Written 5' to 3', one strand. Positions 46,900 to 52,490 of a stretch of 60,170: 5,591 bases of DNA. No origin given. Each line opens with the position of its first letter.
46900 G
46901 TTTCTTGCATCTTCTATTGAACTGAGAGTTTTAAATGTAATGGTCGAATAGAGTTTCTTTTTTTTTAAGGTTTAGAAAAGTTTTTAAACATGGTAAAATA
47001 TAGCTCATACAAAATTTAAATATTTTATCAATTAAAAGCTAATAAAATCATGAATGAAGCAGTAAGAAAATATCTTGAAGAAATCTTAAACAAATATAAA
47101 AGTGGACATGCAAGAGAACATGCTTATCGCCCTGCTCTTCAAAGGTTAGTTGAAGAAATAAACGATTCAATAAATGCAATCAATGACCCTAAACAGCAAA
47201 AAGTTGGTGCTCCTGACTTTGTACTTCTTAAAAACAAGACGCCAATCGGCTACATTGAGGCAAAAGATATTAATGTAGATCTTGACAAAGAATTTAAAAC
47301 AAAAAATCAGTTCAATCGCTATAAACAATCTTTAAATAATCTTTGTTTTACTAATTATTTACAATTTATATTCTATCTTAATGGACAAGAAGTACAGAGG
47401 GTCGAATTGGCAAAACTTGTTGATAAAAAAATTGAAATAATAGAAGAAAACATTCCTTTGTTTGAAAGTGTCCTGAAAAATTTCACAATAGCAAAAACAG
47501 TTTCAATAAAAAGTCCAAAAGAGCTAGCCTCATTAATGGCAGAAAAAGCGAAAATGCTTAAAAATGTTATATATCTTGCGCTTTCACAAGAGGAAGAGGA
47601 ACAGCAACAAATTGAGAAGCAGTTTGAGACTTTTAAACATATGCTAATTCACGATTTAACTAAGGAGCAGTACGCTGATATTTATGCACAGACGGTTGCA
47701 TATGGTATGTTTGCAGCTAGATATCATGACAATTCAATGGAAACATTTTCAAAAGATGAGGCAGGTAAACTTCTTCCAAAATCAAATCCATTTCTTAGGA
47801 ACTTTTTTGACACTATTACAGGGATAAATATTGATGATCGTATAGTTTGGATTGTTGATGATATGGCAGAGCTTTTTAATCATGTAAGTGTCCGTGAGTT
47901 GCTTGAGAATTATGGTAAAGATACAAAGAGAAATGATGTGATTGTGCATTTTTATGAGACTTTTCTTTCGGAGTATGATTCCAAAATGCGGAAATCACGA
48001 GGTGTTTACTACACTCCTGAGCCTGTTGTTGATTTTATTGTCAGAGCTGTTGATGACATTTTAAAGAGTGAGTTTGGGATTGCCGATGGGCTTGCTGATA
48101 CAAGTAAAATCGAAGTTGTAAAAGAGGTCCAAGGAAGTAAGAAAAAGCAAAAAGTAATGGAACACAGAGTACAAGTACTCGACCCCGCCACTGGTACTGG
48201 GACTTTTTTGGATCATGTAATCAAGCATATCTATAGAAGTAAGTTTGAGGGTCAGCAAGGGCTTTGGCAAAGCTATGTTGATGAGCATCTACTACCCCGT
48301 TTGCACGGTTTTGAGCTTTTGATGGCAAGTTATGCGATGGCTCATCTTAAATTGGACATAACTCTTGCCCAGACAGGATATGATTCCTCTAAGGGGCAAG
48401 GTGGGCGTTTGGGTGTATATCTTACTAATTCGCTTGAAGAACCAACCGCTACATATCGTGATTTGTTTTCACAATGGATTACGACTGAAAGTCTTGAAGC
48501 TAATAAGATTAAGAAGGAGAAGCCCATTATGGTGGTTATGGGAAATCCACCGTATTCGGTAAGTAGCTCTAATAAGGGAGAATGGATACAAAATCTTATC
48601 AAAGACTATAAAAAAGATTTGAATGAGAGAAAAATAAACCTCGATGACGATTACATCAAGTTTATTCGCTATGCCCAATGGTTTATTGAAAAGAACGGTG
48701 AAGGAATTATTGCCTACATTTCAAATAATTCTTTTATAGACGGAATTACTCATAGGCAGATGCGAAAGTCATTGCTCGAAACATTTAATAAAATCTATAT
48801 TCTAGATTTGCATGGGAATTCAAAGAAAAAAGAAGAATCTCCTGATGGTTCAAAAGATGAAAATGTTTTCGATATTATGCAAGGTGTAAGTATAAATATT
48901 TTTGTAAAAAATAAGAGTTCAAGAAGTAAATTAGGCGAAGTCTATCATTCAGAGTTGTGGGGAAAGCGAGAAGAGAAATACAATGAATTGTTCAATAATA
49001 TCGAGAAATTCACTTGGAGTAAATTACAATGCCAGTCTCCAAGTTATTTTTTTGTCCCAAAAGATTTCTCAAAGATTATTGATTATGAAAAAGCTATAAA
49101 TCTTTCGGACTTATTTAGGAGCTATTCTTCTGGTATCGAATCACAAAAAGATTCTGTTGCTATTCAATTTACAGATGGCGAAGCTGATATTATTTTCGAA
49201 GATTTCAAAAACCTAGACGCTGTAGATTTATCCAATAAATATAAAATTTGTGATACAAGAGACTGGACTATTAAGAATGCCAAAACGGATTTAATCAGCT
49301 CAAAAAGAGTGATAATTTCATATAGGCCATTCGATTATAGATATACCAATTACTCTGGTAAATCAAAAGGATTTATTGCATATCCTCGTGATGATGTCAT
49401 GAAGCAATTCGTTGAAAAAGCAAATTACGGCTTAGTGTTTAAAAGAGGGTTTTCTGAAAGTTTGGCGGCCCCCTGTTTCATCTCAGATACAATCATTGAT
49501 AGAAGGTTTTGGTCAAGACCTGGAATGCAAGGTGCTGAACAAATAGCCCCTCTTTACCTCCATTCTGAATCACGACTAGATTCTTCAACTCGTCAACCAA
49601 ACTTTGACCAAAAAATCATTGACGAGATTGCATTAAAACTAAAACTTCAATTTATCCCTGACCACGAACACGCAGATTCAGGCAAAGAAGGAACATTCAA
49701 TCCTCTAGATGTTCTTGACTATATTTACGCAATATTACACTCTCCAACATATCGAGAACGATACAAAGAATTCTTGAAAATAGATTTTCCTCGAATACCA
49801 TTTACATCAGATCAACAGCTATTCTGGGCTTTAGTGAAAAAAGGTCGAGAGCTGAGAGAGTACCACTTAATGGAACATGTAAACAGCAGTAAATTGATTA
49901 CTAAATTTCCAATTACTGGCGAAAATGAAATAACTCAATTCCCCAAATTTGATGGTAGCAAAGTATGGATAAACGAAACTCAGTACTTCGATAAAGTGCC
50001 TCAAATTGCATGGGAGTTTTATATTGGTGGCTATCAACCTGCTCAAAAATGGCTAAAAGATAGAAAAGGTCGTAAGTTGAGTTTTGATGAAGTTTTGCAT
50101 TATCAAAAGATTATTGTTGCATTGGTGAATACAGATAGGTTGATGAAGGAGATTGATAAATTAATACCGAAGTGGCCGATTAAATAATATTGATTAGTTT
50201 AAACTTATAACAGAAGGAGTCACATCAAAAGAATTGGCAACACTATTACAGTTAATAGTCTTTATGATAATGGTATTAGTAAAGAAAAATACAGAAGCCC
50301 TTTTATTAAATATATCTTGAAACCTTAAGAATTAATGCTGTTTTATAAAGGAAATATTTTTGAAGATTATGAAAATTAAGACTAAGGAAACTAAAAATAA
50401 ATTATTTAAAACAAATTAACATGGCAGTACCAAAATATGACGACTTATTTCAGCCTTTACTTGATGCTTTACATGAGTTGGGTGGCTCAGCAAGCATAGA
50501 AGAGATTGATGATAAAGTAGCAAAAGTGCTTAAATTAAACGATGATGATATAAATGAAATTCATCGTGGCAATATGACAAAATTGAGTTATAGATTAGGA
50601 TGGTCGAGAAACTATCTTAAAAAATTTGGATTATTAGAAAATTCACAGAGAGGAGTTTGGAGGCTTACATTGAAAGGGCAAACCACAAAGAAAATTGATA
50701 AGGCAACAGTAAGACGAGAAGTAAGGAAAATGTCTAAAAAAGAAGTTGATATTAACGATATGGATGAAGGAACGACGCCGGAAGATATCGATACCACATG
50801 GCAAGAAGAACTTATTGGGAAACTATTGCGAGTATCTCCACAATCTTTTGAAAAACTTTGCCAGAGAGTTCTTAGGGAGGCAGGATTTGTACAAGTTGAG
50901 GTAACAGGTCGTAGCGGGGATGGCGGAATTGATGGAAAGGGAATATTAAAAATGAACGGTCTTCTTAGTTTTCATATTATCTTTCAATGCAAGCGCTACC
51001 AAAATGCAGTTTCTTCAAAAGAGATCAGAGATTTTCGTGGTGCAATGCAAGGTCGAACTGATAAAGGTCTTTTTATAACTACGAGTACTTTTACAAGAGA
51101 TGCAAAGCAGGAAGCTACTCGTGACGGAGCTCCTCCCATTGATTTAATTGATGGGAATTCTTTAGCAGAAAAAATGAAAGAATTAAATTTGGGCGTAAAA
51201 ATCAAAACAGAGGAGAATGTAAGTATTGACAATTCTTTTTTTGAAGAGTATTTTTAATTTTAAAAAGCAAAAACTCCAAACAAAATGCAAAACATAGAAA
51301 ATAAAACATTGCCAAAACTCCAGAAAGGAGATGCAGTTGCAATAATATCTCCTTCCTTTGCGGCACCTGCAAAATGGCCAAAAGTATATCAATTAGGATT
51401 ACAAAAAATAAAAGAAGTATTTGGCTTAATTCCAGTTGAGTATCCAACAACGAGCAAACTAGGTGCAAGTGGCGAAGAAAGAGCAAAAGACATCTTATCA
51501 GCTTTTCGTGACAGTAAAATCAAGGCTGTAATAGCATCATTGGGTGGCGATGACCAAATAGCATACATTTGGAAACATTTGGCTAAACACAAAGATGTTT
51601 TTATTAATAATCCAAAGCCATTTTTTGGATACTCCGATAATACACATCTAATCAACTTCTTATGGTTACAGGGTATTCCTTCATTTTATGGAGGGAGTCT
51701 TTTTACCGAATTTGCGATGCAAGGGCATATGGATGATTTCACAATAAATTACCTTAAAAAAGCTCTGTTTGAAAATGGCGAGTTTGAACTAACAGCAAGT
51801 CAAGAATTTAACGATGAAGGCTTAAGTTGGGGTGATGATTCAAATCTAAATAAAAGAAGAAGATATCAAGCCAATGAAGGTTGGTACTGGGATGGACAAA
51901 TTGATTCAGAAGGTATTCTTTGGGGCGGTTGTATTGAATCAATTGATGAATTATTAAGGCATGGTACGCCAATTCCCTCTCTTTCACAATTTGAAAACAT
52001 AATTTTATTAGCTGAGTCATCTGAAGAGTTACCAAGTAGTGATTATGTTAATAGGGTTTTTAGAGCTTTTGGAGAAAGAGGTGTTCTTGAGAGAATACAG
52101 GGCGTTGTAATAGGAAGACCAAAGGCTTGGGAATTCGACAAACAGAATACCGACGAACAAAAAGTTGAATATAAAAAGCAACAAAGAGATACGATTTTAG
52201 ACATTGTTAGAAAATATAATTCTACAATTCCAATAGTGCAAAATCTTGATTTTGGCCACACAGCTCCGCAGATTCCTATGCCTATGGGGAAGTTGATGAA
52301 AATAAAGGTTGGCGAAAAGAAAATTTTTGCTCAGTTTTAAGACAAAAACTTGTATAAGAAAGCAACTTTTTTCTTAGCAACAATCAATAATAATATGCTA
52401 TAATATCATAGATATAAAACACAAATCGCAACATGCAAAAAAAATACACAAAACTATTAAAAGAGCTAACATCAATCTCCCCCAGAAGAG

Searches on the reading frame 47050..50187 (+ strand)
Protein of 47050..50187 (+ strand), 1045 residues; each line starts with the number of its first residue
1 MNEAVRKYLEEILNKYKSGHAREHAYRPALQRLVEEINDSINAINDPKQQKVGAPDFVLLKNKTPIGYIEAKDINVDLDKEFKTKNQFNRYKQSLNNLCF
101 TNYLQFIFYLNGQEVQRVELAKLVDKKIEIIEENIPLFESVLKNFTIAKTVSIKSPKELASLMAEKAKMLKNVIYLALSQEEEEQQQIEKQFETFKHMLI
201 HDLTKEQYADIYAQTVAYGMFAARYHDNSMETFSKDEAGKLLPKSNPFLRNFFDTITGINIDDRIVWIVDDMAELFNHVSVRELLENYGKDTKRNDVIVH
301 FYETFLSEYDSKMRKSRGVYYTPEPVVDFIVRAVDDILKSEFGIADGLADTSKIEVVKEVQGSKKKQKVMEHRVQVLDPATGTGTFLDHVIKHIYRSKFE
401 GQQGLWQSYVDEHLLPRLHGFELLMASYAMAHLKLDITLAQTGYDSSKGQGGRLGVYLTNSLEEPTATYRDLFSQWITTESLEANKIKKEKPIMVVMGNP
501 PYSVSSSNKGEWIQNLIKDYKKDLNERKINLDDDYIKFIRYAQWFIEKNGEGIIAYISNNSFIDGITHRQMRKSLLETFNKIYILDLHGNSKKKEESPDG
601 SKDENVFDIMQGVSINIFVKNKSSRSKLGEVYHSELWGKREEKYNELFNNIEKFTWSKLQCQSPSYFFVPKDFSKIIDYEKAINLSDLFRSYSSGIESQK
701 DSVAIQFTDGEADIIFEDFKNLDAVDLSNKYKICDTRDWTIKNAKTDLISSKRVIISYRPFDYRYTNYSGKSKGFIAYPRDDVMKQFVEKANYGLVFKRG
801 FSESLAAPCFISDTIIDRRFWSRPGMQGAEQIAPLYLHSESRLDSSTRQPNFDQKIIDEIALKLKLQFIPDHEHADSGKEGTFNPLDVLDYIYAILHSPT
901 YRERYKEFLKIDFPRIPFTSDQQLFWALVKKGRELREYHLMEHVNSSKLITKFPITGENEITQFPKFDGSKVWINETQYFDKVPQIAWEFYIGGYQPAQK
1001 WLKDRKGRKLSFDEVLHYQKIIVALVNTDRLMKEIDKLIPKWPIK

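Call 77: search_protein_families(library=pfam, proteins=[window:47050-50187:+], max_evalue=0.001)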
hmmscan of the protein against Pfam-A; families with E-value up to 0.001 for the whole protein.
window:47050-50187:+ (1045 aa): 5 families
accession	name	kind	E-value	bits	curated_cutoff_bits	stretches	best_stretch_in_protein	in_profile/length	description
PF18135.7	Type_ISP_C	-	5.3e-77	259.7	25.9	1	687-1033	1-341/342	Type ISP C-terminal specificity domain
PF02384.22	N6_Mtase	-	4.7e-13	49.6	20.4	1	294-578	2-204/311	N-6 DNA Methylase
PF20473.4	MmeI_Mtase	-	6.8e-09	35.7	27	1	372-581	19-221/259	MmeI, DNA-methyltransferase domain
PF07669.17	Eco57I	-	1.1e-08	35.8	25.3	1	485-588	66-166/171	Eco57I restriction-modification methylase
PF04313.20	HSDR_N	-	4.7e-06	27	25.1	1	50-117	123-189/198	Type I restriction enzyme R protein N terminus (HSDR_N)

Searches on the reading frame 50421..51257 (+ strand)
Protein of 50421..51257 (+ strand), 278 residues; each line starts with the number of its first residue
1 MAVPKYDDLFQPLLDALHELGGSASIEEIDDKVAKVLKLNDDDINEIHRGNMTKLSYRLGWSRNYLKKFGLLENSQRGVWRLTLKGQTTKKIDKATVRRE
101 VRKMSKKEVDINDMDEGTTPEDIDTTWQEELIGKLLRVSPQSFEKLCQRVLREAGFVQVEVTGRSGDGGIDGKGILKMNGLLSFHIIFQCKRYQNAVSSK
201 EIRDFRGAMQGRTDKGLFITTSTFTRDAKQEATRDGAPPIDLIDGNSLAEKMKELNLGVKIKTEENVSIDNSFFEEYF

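Call 77: search_protein_families(library=pfam, proteins=[window:50421-51257:+], max_evalue=0.001)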
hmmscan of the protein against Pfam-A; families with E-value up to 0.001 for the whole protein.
window:50421-51257:+ (278 aa): 4 families
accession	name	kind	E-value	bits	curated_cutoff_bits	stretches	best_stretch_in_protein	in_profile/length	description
PF04471.18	Mrr_cat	-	6.5e-33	113.7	21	1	136-251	2-114/115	Restriction endonuclease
PF14338.12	Mrr_N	-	3.8e-21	75.5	29.5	1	6-89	1-84/87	Mrr N-terminal domain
PF22722.2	NA-iREase1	-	2.5e-11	44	27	1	143-249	1-105/106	NACHT-associated inactive Restriction Endonuclease 1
PF10356.15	RRG7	-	0.00014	21.8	22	0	143-177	9-44/185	Required for respiratory growth protein 7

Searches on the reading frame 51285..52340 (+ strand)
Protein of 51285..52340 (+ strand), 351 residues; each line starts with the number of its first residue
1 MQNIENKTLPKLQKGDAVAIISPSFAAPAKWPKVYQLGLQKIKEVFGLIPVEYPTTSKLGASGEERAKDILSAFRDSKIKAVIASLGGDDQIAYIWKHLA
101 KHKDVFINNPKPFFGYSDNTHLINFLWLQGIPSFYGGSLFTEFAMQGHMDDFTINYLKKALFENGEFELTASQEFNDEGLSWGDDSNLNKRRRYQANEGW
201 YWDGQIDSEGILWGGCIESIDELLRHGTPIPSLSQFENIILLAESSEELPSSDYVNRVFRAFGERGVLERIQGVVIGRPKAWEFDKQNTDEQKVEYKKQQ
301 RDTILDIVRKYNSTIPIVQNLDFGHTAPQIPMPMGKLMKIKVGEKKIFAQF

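Call 77: search_protein_families(library=pfam, proteins=[window:51285-52340:+], max_evalue=0.001)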
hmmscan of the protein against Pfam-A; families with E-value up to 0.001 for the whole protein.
window:51285-52340:+ (351 aa): 2 families
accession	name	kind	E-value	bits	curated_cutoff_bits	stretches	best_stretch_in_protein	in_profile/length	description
PF17676.7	Peptidase_S66C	-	1.3e-21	77.8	23.7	1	209-340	1-120/120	LD-carboxypeptidase C-terminal domain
PF02016.21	Peptidase_S66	-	1.1e-18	67.9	25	1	18-136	1-121/121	LD-carboxypeptidase N-terminal domain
